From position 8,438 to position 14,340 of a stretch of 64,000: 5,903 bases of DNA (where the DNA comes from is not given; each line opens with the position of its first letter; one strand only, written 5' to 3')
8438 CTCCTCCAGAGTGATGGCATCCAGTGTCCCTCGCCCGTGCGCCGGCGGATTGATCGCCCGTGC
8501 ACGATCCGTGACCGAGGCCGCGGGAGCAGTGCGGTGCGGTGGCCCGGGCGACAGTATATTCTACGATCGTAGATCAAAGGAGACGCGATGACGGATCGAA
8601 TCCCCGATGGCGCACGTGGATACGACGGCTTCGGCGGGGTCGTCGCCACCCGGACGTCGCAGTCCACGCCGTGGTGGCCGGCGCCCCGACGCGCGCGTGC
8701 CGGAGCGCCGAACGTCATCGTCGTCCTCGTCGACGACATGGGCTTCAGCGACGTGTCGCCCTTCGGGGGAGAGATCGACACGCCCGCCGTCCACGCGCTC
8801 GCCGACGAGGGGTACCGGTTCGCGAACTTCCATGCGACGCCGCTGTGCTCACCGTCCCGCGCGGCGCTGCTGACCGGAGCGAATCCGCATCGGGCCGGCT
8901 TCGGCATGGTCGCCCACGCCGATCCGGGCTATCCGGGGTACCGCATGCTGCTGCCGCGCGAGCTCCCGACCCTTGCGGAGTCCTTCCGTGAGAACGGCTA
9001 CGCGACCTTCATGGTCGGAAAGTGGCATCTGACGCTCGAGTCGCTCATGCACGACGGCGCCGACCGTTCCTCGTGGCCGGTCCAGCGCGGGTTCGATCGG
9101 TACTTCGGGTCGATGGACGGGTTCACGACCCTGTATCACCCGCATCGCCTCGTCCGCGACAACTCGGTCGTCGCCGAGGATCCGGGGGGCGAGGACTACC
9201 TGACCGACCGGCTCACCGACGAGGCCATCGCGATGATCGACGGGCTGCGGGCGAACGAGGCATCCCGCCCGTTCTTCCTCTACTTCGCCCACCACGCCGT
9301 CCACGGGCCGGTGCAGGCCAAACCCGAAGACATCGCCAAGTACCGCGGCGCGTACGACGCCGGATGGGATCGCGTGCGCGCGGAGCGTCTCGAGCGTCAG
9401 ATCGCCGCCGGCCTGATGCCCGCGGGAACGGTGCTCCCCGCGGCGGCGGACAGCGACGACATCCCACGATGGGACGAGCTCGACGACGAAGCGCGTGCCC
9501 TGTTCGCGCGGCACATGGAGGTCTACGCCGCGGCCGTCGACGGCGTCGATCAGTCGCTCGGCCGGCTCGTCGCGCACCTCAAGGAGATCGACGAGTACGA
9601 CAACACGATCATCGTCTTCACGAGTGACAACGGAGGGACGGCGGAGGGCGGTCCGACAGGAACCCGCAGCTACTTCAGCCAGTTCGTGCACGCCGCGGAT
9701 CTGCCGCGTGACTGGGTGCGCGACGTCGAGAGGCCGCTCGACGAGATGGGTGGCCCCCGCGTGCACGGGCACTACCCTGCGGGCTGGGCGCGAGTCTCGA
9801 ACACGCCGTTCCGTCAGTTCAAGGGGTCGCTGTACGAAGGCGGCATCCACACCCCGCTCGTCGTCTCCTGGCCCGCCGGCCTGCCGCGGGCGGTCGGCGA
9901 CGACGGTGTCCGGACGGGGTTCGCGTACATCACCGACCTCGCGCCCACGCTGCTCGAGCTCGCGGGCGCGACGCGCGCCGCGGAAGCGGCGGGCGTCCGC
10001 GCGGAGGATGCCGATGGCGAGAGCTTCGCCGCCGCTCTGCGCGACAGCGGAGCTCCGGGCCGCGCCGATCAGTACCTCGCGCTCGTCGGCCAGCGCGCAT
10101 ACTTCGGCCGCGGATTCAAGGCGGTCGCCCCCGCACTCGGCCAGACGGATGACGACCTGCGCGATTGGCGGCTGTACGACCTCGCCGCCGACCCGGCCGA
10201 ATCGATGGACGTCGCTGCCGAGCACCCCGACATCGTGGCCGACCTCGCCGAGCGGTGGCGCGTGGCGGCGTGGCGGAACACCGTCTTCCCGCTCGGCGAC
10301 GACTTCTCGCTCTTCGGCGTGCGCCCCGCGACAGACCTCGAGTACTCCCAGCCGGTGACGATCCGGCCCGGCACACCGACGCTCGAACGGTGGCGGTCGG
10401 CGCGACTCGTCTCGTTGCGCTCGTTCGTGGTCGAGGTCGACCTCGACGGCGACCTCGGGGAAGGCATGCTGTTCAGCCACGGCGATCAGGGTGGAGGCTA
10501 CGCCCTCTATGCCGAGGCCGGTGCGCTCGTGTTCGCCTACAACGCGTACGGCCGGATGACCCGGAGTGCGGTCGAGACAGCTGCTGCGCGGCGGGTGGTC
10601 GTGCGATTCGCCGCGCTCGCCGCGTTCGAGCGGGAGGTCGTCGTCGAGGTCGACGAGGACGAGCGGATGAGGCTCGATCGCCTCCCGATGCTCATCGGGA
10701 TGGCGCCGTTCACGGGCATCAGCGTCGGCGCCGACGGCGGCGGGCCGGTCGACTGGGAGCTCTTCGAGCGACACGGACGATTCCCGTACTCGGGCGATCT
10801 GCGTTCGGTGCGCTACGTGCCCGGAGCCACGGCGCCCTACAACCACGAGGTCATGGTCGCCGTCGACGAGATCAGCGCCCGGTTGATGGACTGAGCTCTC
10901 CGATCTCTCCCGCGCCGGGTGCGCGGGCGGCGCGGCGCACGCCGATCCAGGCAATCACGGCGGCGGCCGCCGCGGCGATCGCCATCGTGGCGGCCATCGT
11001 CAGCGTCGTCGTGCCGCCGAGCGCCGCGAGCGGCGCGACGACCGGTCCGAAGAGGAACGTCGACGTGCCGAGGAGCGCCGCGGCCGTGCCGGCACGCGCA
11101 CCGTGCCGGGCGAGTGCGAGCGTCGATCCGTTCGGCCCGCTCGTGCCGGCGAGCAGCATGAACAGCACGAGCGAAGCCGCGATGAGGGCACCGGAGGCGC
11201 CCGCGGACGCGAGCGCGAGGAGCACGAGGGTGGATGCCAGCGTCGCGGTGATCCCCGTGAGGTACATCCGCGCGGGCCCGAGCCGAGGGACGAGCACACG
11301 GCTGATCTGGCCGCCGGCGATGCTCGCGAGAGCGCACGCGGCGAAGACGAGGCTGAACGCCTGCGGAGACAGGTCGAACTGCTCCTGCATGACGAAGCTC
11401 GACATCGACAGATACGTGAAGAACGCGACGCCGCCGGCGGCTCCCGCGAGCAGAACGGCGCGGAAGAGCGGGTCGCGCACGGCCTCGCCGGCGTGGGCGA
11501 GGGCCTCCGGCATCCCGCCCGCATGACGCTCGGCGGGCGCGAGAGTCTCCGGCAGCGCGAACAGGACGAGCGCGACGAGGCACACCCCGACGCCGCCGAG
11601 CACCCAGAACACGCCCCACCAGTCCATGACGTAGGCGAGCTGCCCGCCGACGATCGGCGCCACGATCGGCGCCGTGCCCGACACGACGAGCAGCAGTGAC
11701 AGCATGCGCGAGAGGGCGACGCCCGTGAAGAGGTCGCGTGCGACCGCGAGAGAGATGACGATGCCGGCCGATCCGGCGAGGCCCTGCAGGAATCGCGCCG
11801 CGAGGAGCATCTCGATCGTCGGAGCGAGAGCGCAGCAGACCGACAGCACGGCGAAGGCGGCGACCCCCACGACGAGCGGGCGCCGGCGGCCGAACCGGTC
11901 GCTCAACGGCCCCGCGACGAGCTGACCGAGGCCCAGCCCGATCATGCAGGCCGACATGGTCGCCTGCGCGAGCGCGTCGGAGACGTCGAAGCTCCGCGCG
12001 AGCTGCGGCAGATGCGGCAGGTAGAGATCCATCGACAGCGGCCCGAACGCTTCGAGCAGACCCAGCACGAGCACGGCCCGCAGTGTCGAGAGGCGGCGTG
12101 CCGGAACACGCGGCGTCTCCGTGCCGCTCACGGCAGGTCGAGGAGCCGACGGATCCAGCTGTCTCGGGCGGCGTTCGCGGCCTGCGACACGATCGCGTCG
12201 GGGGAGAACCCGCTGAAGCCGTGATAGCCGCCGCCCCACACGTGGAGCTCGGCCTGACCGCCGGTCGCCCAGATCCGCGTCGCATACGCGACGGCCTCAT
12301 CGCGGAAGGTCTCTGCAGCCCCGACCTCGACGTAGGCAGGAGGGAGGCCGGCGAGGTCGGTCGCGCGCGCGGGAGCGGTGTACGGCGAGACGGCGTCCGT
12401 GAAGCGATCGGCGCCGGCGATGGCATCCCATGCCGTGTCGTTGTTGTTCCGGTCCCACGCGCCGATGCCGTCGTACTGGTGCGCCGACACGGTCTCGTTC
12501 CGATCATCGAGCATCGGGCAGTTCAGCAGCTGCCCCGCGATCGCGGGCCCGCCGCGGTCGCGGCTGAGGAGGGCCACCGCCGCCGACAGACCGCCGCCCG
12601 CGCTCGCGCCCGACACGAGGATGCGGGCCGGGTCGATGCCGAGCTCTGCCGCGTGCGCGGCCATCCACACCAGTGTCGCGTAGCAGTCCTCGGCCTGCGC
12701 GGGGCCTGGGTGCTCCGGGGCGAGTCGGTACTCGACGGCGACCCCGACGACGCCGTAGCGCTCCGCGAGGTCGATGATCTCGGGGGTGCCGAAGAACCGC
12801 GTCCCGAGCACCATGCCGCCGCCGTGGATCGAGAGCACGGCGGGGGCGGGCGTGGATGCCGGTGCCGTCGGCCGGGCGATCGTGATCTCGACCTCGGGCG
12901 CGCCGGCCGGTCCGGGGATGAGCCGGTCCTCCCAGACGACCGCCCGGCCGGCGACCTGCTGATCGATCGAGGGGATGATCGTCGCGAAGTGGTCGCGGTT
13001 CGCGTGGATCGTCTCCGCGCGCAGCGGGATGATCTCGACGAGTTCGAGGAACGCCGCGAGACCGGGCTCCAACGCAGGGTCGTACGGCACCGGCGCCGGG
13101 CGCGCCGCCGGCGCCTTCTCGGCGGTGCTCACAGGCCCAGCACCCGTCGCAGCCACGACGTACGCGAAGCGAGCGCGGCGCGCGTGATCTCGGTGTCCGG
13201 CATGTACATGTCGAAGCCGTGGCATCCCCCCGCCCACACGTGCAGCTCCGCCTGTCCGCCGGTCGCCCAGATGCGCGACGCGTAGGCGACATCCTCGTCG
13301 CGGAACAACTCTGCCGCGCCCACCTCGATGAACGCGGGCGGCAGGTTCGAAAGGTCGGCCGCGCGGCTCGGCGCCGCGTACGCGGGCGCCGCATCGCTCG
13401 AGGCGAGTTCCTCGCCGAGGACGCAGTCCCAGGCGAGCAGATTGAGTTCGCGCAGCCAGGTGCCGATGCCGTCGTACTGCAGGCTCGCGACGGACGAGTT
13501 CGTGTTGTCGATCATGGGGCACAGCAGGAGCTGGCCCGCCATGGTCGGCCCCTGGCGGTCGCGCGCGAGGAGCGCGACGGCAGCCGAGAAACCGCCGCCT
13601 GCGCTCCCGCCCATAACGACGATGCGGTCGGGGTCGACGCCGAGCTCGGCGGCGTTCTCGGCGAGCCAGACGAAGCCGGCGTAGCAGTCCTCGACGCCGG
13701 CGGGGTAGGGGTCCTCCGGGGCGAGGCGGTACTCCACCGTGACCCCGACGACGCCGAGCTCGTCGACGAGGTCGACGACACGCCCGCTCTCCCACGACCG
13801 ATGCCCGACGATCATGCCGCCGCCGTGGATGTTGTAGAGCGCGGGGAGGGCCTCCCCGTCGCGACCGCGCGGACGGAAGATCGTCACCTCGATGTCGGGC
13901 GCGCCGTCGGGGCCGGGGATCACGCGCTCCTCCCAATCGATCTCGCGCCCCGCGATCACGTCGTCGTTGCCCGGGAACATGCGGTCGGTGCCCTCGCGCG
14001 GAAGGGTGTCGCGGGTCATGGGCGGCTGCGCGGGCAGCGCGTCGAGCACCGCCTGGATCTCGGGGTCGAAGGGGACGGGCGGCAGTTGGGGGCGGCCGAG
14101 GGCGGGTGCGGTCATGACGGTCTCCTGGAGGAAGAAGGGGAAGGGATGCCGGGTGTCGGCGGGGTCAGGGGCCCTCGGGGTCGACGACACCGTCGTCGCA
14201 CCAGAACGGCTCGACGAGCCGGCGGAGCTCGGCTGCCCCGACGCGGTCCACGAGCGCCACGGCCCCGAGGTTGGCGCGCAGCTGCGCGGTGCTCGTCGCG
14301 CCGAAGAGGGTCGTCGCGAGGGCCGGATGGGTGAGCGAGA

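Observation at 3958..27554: Recurrent dyad (T-tract)-TCnAC-N4-GTnGA-(A-tract) at seven promoter-proximal sites: candidate regulon of two paralogous TetR repressors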

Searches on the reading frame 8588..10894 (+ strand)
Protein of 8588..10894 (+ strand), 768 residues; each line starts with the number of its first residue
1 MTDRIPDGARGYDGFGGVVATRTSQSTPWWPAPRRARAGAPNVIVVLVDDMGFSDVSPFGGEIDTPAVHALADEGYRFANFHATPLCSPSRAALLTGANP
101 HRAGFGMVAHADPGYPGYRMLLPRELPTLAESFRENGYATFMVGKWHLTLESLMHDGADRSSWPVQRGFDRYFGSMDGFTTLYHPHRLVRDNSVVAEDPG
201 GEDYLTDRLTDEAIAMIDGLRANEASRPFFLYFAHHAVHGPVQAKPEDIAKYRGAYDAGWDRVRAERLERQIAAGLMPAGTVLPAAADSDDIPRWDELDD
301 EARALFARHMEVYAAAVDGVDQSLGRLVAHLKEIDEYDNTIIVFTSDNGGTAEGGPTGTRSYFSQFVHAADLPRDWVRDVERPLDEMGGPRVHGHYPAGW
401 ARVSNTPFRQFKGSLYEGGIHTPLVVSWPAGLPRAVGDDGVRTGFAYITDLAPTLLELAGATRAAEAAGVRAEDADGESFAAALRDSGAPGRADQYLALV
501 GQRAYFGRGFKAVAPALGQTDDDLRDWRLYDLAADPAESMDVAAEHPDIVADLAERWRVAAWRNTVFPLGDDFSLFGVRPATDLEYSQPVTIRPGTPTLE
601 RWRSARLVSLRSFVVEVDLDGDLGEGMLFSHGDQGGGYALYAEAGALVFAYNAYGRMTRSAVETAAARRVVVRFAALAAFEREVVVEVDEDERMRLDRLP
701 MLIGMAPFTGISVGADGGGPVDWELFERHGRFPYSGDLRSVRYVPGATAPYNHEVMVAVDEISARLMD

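Call 8: search_protein_families(library=pfam, proteins=[window:8588-10894:+])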
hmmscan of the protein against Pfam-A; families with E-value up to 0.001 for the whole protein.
window:8588-10894:+ (768 aa): 3 families
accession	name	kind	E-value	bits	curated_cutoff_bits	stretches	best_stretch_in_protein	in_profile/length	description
PF00884.28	Sulfatase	-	8.1e-60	203.1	25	1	41-461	1-301/301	Sulfatase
PF01663.27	Phosphodiest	-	1.1e-06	28.9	23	0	43-105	1-62/342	Type I phosphodiesterase / nucleotide pyrophosphatase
PF16347.10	SGSH_C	-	1.6e-06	28.8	29.3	0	414-470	10-62/154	N-sulphoglucosamine sulphohydrolase, C-terminal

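Call 22: search_protein_families(library=ncbifam, proteins=[window:8588-10894:+], max_evalue=0.00001)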
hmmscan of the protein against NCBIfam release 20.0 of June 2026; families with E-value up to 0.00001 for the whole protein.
window:8588-10894:+ (768 aa): 4 families
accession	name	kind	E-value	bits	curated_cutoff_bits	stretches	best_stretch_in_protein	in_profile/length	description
NF010322.0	PRK13759.1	equivalog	1.5e-31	109.5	481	2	38-149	4-108/486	arylsulfatase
TIGR03417.1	chol_sulfatase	equivalog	3.9e-25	88.7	433.45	1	41-350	3-292/500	choline-sulfatase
NF052527.1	Mn_arylsulf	exception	1.6e-15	57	850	1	41-148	2-103/479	manganese-dependent arylsulfatase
NF045661.1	HdlasePehA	equivalog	5.3e-13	48.4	900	1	226-349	199-320/506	phosphoric/sulfuric ester hydrolase PehA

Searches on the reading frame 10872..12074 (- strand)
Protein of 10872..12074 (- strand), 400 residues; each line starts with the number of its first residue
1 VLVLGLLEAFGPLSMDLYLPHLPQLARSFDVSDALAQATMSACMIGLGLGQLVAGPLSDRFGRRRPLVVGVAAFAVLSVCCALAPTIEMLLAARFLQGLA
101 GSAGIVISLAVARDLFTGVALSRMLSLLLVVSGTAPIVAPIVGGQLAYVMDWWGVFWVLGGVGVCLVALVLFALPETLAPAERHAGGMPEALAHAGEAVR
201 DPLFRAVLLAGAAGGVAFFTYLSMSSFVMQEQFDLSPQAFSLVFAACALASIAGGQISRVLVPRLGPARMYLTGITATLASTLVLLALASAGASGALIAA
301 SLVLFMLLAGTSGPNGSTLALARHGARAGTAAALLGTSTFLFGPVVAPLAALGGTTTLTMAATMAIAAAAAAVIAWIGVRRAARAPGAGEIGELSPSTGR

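Call 8: search_protein_families(library=pfam, proteins=[window:10872-12074:-])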
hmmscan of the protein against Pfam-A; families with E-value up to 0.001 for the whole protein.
window:10872-12074:- (400 aa): 2 families
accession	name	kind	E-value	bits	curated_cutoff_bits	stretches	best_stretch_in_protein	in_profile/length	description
PF07690.21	MFS_1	-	5.6e-46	157.5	33.4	1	10-348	7-347/347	Major Facilitator Superfamily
PF00083.30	Sugar_tr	-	7.2e-10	38.8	22.3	1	32-177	44-194/452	Sugar (and other) transporter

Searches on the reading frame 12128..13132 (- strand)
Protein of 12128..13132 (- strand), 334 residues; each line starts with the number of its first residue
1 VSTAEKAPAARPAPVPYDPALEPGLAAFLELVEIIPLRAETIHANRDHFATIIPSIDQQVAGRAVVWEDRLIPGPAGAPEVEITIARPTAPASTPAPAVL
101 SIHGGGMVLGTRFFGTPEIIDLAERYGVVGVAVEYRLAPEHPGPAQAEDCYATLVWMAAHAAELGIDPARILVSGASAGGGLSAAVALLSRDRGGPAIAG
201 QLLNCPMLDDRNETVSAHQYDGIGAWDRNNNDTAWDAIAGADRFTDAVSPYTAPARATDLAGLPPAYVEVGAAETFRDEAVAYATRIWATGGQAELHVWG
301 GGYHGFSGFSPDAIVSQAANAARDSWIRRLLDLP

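Call 9: search_protein_families(library=pfam, proteins=[window:12128-13132:-])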
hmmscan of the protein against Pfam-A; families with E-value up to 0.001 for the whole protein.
window:12128-13132:- (334 aa): 3 families
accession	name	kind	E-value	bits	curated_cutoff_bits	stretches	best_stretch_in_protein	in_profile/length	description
PF07859.19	Abhydrolase_3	-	3.3e-53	181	25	1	99-306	1-208/210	alpha/beta hydrolase fold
PF20434.5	BD-FAE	-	3.9e-18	66.2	26.8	1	92-192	9-112/215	BD-FAE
PF00135.34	COesterase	-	3.4e-07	30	27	1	87-190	92-203/515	Carboxylesterase family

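Call 22: search_protein_families(library=ncbifam, proteins=[window:12128-13132:-], max_evalue=0.00001)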
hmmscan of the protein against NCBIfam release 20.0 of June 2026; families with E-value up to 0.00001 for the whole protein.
window:12128-13132:- (334 aa): 7 families
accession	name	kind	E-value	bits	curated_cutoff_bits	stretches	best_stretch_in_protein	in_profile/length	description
NF058653.1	LipP1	equivalog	1.7e-56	191.2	350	1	34-322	15-293/300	LipP1 family hormone-sensitive lipase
NF033149.0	CHL_hydrolase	equivalog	1.8e-41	142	500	1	93-314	72-290/310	chloramphenicol hydrolase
NF058651.1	GESAG_HSLs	subfamily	3.9e-32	111.5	430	1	96-329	67-294/296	GESAG motif subfamily hormone-sensitive lipase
NF058649.1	GTSAG_HSLs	subfamily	3.8e-20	72.5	380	1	80-309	74-291/312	GTSAG motif subfamily hormone-sensitive lipase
NF007547.0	PRK10162.1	equivalog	4.9e-18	65.1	389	1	67-324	60-310/321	acetyl esterase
NF058650.1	GCSAG_HSLs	subfamily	1.1e-15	58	410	1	82-319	69-301/314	GCSAG motif subfamily hormone-sensitive lipase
NF052354.1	EstLipQMycob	equivalog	4.7e-08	32.1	700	1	74-192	143-261/418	esterase LipQ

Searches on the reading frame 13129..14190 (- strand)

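Call 9: search_protein_families(library=pfam, proteins=[window:13129-14190:-])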
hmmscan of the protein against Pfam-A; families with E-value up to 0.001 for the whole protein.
window:13129-14190:- (353 aa): 4 families
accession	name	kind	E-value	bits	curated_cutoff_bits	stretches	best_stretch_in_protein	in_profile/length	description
PF07859.19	Abhydrolase_3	-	3e-51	174.6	25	1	120-326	3-208/210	alpha/beta hydrolase fold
PF20434.5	BD-FAE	-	1.9e-19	70.5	26.8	1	104-213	3-114/215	BD-FAE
PF00135.34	COesterase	-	1.4e-09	37.9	27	1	102-208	88-202/515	Carboxylesterase family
PF00326.27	Peptidase_S9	-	0.00037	20.5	22.6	1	166-207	45-83/213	Prolyl oligopeptidase family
